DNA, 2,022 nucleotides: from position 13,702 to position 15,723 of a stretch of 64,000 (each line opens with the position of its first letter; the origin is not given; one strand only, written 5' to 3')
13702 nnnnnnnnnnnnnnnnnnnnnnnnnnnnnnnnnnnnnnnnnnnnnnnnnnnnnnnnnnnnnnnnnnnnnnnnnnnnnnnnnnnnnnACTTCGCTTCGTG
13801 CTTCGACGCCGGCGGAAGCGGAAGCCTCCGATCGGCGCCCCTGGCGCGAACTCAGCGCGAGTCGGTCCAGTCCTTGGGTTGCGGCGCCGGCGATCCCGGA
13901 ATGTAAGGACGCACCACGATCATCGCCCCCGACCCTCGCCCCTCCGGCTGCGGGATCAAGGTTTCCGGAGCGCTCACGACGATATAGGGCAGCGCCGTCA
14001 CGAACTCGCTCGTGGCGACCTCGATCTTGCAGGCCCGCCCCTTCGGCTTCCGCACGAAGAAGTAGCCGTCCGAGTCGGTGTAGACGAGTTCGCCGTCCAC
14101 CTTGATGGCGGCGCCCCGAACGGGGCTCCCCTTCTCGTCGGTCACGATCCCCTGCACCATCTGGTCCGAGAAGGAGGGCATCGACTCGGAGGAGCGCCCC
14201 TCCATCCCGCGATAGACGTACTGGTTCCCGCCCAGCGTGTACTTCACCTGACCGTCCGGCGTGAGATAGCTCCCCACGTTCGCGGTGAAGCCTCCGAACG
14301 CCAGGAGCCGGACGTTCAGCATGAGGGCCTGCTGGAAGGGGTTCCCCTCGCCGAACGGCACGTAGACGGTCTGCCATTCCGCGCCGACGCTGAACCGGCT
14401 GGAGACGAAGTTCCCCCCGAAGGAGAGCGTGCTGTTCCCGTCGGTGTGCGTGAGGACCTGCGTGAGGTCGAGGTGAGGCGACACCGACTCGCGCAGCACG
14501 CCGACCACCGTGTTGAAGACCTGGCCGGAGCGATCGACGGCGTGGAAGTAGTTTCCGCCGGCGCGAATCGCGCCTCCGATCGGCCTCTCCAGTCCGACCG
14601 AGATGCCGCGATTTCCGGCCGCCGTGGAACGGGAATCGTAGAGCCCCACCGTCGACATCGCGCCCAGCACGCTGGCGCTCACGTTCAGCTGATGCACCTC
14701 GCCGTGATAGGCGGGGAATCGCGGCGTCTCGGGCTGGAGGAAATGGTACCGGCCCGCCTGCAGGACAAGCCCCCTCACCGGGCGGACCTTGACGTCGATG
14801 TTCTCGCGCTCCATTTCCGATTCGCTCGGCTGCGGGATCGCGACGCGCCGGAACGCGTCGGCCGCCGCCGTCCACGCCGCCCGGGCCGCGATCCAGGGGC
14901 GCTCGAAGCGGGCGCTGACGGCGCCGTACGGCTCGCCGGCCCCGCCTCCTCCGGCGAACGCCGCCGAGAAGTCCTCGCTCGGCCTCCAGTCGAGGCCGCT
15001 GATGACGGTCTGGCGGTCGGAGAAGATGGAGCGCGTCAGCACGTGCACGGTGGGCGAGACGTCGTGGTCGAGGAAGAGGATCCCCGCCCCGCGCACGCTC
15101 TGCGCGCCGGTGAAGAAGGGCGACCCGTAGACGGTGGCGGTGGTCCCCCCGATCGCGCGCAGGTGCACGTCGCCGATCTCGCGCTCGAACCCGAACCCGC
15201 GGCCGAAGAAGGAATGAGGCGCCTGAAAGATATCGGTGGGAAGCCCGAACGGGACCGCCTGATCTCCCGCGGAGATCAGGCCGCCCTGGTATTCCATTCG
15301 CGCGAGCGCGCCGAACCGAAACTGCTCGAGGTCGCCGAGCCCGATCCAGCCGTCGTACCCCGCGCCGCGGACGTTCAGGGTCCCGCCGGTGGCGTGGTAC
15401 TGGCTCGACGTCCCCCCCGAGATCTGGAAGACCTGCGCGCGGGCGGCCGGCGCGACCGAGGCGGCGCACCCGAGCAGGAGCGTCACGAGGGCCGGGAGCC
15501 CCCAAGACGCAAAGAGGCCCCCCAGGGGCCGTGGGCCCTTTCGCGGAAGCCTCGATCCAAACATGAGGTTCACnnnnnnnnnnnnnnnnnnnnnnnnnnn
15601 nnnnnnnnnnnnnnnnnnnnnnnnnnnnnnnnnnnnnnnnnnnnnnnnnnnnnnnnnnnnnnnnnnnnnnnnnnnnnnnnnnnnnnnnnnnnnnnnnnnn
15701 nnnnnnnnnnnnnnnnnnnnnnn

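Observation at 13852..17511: Candidate novel minimal chaperone-usher-like pilus system (pilin A - pilin B - chaperone - short usher)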

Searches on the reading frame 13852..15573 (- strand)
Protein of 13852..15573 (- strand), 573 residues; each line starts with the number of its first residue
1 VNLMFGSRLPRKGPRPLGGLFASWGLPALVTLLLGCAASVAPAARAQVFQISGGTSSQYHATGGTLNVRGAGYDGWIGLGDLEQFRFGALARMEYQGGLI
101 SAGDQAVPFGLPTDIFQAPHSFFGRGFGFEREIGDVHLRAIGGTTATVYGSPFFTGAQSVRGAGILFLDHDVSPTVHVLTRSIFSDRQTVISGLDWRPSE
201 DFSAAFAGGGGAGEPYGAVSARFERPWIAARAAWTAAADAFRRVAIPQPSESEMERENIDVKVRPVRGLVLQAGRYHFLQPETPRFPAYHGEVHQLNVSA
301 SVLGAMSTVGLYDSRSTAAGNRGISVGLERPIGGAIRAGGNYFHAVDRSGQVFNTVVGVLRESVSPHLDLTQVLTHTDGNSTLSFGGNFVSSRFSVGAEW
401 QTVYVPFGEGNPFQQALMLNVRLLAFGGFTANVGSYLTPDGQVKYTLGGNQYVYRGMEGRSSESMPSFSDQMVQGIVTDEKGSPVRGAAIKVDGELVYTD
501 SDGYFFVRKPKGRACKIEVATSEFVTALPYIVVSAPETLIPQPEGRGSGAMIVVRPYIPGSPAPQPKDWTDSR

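Call 3: search_protein_families(library=pfam, proteins=[window:13852-15573:-], max_evalue=1)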
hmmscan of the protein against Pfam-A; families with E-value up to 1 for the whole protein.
window:13852-15573:- (573 aa): 3 families
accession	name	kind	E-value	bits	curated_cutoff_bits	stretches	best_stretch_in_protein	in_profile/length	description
PF13620.12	CarboxypepD_reg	-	9.1e-06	26.4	32.3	1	473-537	2-73/82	Carboxypeptidase regulatory-like domain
PF13715.12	CarbopepD_reg_2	-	0.0042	17.5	32.2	1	473-526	1-57/88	CarboxypepD_reg-like domain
PF15976.11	CooC_C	-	0.071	13.6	29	1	473-513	19-59/93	CS1-pili formation C-terminal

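Call 4: search_protein_families(library=ncbifam, proteins=[window:13852-15573:-], max_evalue=1)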
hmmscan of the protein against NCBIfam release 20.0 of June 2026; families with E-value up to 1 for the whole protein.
window:13852-15573:- (573 aa): 2 families
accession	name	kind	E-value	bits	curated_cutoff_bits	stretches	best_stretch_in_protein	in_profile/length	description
TIGR04056.1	OMP_RagA_SusC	subfamily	0.00094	17.6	368.25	1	472-513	2-45/981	SusC/RagA family TonB-linked outer membrane protein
NF040788.1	S-lay_SlaB_Mtsph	equivalog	0.024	13.6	700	1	473-539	123-189/416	S-layer protein SlaB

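Call 7: find_homologous_proteins(query=window:13852-15573:-, max_evalue=0.001)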
Query window:13852-15573:- (573 aa): 44 proteins with E <= 0.001 among 8000 candidates.
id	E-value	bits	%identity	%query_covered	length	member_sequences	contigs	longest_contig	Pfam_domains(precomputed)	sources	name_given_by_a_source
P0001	0.0e+0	1227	100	95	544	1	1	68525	PF13620.13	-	-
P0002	0.0e+0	1114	85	99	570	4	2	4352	-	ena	-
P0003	0.0e+0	1089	88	92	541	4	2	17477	PF13620.13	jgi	jgi:hypothetical protein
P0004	8.4e-279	944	71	99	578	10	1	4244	PF13620.13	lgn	-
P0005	2.6e-277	939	76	92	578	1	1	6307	-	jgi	jgi:hypothetical protein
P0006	1.6e-276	937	74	92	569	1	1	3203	-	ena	-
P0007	3.4e-274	929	70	99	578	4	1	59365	PF13620.13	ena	-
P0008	1.1e-272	924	74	95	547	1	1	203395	-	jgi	-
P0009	2.6e-272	923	72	98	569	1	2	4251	-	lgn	-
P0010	1.6e-268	910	71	98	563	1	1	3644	PF13620.13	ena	-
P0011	2.4e-265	900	70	95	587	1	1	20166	-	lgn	-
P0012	8.3e-265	898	70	98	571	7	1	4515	PF13620.13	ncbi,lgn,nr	ncbi:MAG TPA: hypothetical protein VFM17_01860 [Candidatus Eisenbacteria bacterium]|nr:hypothetical 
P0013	5.8e-255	865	70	91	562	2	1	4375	PF13620.13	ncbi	-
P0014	2.0e-252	857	70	91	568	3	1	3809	PF13620.13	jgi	jgi:hypothetical protein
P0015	6.6e-245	832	65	98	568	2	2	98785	-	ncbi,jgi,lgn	-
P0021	5.3e-124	433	39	94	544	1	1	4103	PF13620.13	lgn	-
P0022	1.7e-94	336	36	92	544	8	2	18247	PF13620.13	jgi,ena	-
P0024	7.4e-87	310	34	93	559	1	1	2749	PF13620.13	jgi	jgi:hypothetical protein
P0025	5.6e-86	307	34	91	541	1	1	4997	PF13620.13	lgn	-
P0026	2.1e-83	299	33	92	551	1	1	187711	PF13620.13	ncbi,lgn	-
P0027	3.1e-83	298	32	93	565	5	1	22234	PF13620.13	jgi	-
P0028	1.8e-75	273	33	93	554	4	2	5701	PF13620.13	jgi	jgi:hypothetical protein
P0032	2.5e-71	259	31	95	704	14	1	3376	PF00691.26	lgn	-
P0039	2.7e-68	249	31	94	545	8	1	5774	PF13620.13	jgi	jgi:hypothetical protein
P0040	1.2e-67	247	30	93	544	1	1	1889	PF13620.13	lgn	-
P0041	1.7e-67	246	32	90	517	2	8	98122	PF13620.13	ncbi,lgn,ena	-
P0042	2.5e-66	243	30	91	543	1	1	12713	PF13620.13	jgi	jgi:hypothetical protein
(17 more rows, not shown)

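Call 14: find_encoding_contigs(protein=P0026, flank=8000, max_places=2)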
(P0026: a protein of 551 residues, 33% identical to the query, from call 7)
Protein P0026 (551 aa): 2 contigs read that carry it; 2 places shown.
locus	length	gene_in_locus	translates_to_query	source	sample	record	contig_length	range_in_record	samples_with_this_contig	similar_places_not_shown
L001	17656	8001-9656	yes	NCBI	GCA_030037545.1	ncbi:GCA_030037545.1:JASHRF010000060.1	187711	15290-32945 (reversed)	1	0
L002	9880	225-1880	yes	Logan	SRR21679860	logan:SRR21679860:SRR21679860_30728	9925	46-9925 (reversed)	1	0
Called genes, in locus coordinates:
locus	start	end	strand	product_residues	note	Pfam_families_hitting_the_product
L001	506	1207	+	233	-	-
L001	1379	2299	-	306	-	PF00989:PAS, PF08448:PAS_4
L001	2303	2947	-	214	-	PF14417:MEDS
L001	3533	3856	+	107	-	-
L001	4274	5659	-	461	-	PF00772:DnaB, PF03796:DnaB_C, PF13481:AAA_25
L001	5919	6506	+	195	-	-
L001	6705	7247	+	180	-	-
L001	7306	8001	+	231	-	-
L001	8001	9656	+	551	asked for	PF13620:CarboxypepD_reg (weak)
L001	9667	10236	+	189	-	-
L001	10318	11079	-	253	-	PF00106:adh_short, PF08659:KR (weak), PF13561:adh_short_C2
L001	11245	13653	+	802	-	PF13598:DUF4139, PF13620:CarboxypepD_reg, PF13715:CarbopepD_reg_2 (weak)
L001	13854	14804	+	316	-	PF00781:DAGK_cat, PF19279:YegS_C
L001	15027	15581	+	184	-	PF04542:Sigma70_r2, PF08281:Sigma70_r4_2, PF04545:Sigma70_r4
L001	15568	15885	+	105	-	-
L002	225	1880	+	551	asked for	PF13620:CarboxypepD_reg (weak)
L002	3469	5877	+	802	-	PF13598:DUF4139, PF13620:CarboxypepD_reg, PF13715:CarbopepD_reg_2 (weak)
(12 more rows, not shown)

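Call 16: find_encoding_contigs(protein=P0041, flank=6000, max_places=3)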
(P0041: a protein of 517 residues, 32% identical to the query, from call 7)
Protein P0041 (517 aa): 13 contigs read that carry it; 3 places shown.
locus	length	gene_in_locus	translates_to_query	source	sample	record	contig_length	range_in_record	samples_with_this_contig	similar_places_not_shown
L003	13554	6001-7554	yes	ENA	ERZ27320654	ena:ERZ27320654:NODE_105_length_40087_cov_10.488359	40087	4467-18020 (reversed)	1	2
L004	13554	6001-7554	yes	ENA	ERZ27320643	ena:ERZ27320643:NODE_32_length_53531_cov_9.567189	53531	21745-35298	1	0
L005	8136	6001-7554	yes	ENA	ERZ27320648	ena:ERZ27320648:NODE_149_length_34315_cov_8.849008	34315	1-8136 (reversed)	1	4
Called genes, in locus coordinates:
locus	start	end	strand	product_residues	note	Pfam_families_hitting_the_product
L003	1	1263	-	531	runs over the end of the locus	PF17391:Urocanase_N, PF01175:Urocanase, PF17392:Urocanase_C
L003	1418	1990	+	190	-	PF04542:Sigma70_r2, PF08281:Sigma70_r4_2, PF04545:Sigma70_r4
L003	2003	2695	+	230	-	PF13490:zf-HC2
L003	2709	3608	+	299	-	PF13349:DUF4097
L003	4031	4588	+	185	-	-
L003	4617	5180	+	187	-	-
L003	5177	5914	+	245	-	-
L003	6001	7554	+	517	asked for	PF13620:CarboxypepD_reg (faint)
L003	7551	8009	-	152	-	PF00254:FKBP_C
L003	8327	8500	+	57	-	-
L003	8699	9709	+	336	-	-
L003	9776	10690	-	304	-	PF00892:EamA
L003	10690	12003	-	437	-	PF05977:MFS_3, PF07690:MFS_1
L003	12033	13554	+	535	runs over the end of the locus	PF01464:SLT, PF01476:LysM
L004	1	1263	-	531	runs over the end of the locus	PF17391:Urocanase_N, PF01175:Urocanase, PF17392:Urocanase_C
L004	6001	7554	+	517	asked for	PF13620:CarboxypepD_reg (faint)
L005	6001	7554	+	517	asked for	PF13620:CarboxypepD_reg (faint)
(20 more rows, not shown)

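Call 24: search_solved_structures(query=A3, max_evalue=10, show_alignments=2)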
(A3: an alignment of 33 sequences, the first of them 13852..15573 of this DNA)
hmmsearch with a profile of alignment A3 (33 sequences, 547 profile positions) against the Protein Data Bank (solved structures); distinct sequences matched with E-value up to 10: 10.
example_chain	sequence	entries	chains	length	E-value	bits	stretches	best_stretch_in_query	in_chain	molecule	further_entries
9hfj_A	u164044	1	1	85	0.0095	17.4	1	456-501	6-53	SusC homolog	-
2xsv_A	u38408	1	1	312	0.17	13.3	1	447-478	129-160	CATECHOL 1,2 DIOXYGENASE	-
2xsr_A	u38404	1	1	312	0.17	13.3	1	447-478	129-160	CATECHOL 1,2 DIOXYGENASE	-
2xsu_A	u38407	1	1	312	0.17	13.3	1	447-478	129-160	CATECHOL 1,2 DIOXYGENASE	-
5td3_A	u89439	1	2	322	0.35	12.2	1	455-475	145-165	Catechol 1,2-dioxygenase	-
7du7_A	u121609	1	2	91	0.73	11.2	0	468-510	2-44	mkDPBB_sym1 protein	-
2but_B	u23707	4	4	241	1.2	10.5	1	454-476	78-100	PROTOCATECHUATE 3,4-DIOXYGENASE BETA CHAIN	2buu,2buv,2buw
1eo2_B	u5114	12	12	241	1.2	10.5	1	454-476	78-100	PROTOCATECHUATE 3,4-DIOXYGENASE BETA CHAIN | PROTOCATECHUATE 3,4-DIOXYGENASE BETA CHAIN;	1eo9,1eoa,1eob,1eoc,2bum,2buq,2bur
1s9a_A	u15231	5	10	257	1.6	10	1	458-476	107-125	Chlorocatechol 1,2-dioxygenase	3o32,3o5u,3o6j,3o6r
3n9t_A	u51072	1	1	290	1.9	9.8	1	455-476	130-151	PnpC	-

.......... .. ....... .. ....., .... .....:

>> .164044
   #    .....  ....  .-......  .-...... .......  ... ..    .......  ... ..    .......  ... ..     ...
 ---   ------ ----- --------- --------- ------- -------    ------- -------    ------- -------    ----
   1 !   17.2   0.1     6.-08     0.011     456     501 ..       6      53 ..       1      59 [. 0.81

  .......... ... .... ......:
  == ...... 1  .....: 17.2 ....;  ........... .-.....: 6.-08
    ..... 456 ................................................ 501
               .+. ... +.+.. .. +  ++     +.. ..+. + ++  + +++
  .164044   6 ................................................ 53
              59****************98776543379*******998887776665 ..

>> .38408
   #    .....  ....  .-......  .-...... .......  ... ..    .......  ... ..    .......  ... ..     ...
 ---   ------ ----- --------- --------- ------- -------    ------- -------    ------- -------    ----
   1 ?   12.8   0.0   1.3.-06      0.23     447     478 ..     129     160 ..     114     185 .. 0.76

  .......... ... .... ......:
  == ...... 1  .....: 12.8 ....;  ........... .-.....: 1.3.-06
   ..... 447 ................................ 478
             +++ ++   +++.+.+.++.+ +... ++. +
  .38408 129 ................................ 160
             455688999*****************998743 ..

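Call 34: predict_structure(alignment_id=A3)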
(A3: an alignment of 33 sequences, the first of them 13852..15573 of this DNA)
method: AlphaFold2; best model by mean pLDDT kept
length: 573 residues; sequences in the alignment: 33
mean_pLDDT: 81.0   pTM: 0.65
mean pLDDT of the five models: 81.0, 78.5, 78.4, 77.9, 77.1
residues with pLDDT >= 90: 209; 70-90: 251; 50-70: 59; < 50: 54
segments of 3 or more residues with pLDDT < 50: 1-22, 38-45, 456-464, 560-566, 570-573
pLDDT, mean of each block of 10 residues (from residue 1): 39 43 59 59 57 81 83 84 84 87 88 84 87 92 80 74 92 95 90 96 96 92 96 94 71 90 96 94 84 96 94 90 96 90 92 94 88 92 89 81 85 86 73 75 80 55 50 84 77 78 76 86 73 90 68 77 48 42
secondary structure, 60 per line:
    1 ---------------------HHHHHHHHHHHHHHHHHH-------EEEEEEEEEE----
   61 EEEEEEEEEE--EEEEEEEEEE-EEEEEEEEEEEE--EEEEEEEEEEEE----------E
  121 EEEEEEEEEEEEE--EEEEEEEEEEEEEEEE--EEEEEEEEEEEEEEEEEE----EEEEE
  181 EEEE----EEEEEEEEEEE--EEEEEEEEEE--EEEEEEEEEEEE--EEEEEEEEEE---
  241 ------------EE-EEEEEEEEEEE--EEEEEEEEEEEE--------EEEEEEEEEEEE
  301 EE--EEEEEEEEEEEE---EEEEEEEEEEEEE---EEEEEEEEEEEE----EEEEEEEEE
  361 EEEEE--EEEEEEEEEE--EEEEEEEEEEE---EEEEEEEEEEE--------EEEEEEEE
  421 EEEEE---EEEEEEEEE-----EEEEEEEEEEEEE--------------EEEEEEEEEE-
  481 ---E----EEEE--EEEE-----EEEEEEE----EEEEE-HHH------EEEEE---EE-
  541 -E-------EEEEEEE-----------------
elements in order: H22-39 E47-56 E61-70 E73-82 E84-95 E98-109 E120-133 E136-151 E154-171 E176-184 E189-199 E202-211 E214-225 E228-237 E256-266 E269-280 E289-302 E305-316 E320-332 E336-347 E352-365 E368-377 E380-390 E394-404 E413-425 E429-437 E443-455 E470-479 E489-492 E495-498 E504-510 E515-519 E530-534 E550-556

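Call 37: fold_search(model_id=the predicted structure, library=pdb)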
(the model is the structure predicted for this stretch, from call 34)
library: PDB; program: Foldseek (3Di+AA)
matches with E <= 10: 906; with E <= 0.001: 259
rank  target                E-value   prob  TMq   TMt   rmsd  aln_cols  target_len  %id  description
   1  3rfz_B                6.8e-12  1.00  0.39  0.31  16.8       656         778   11  Crystal structure of the FimD usher bound to its cognate FimC:FimH substrate (released 2011-06-01)
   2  9fxs_D                1.2e-11  1.00  0.42  0.37  11.9       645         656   11  Cryo-EM structure of the type 1 pilus complex including pilus rod and FimI-bound assembly platform after incorporation (released 2025-06-04)
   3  9fy9_D                1.8e-11  1.00  0.41  0.36  16.1       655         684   12  Cryo-EM structure of the type 1 chaperone-usher pilus FimD-tip complex (FimDHGFC) - Conformer 1 (released 2025-06-04)
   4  9fw9_D                4.0e-11  1.00  0.37  0.33  14.3       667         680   12  Cryo-EM structure of the type 1 pilus assembly platform as part of the FimA-bound chaperone-usher pilus complex (FimDH (released 2025-06-04)
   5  9bog_D                4.6e-11  1.00  0.39  0.30  13.7       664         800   12  Structural basis for adhesin secretion by the outer-membrane usher in type 1 pili (released 2024-10-09)
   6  3rfz_E                6.4e-11  1.00  0.41  0.32  13.1       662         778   10  Crystal structure of the FimD usher bound to its cognate FimC:FimH substrate (released 2011-06-01)
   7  6cd2_C                5.7e-10  1.00  0.36  0.30  21.0       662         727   10  Crystal structure of the PapC usher bound to the chaperone-adhesin PapD-PapG (released 2018-10-03)
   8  6e14_D                1.2e-09  1.00  0.35  0.28  17.5       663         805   11  Handover mechanism of the growing pilus by the bacterial outer membrane usher FimD (released 2018-10-17)
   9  7lhi_C                2.0e-08  1.00  0.39  0.32  17.5       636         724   12  Cryo-EM structure of E. coli P pilus tip assembly intermediate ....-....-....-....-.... (released 2021-08-11)
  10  7lhh_C                2.8e-08  1.00  0.38  0.29  21.6       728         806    9  Cryo-EM structure of E. coli P pilus tip assembly intermediate PapC-PapD-PapK-PapG in the second conformation (released 2021-08-11)
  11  2vqi_B                5.0e-08  1.00  0.37  0.43   9.2       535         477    8  Structure of the P pilus usher (PapC) translocation pore (released 2008-05-27)
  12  3ohn_A                6.9e-08  1.00  0.35  0.41  12.7       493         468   10  Crystal structure of the FimD translocation domain (released 2011-06-01)
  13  2vqi_A                2.0e-07  1.00  0.33  0.38  12.1       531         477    8  Structure of the P pilus usher (PapC) translocation pore (released 2008-05-27)
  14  3ohn_B                4.9e-07  1.00  0.37  0.43  11.0       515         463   12  Crystal structure of the FimD translocation domain (released 2011-06-01)
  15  2o5p_B                9.0e-07  1.00  0.29  0.23  17.4       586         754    9  Crystal structure of the full length ferric pyoverdine outer membrane receptor FpvA of Pseudomonas aeruginosa in its a (released 2007-10-30)
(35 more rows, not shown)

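Call 58: search_protein_families(library=pfam, alignment_id=A3, max_evalue=1)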
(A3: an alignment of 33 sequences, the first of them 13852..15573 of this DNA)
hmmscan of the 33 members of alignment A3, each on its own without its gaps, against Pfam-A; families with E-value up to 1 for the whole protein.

A. member 1, window:13852-15573:- (573 aa): 3 families
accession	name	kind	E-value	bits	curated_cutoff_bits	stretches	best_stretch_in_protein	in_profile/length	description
PF13620.12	CarboxypepD_reg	-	9.1e-06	26.4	32.3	1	473-537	2-73/82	Carboxypeptidase regulatory-like domain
PF13715.12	CarbopepD_reg_2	-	0.0042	17.5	32.2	1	473-526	1-57/88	CarboxypepD_reg-like domain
PF15976.11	CooC_C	-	0.071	13.6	29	1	473-513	19-59/93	CS1-pili formation C-terminal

B. families by the number of members that match (of 33 scanned): 14 families
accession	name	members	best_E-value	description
PF13620.12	CarboxypepD_reg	33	2.4e-08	Carboxypeptidase regulatory-like domain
PF13715.12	CarbopepD_reg_2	19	0.00031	CarboxypepD_reg-like domain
PF15976.11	CooC_C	11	0.0066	CS1-pili formation C-terminal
PF16371.11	MetallophosN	5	0.00025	N terminal of Calcineurin-like phosphoesterase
PF02369.22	Big_1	3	0.05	Bacterial Ig-like domain (group 1)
PF24107.1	DUF7382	2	0.14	Domain of unknown function (DUF7382)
PF00017.30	SH2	1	0.02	SH2 domain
PF22122.2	InlK_D2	1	0.026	Internalin K domain D2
PF08789.15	PBCV_basic_adap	1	0.088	PBCV-specific basic adaptor domain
PF05785.17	CNF1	1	0.13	Rho-activating domain of cytotoxic necrotizing factor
PF09430.16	EMC7_beta-sandw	1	0.17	ER membrane protein complex subunit 7, beta-sandwich domain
PF00775.27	Dioxygenase_C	1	0.17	Dioxygenase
PF14350.11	Beta_protein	1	0.18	Beta protein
PF03912.19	Psb28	1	0.23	Psb28 protein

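Call 73: search_protein_families(library=pfam, proteins=[P0032], max_evalue=0.01)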
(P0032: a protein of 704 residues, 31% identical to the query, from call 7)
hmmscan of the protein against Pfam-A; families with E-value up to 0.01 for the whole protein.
P0032 (704 aa): 3 families
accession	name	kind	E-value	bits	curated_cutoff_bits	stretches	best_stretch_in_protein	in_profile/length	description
PF00691.25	OmpA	-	9e-22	77.7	27.2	1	592-686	2-98/98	OmpA family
PF13620.12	CarboxypepD_reg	-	0.00012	22.7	32.3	1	455-496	2-49/82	Carboxypeptidase regulatory-like domain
PF05359.17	DUF748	-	0.0013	17.3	50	0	590-634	881-925/1037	Domain of Unknown Function (DUF748)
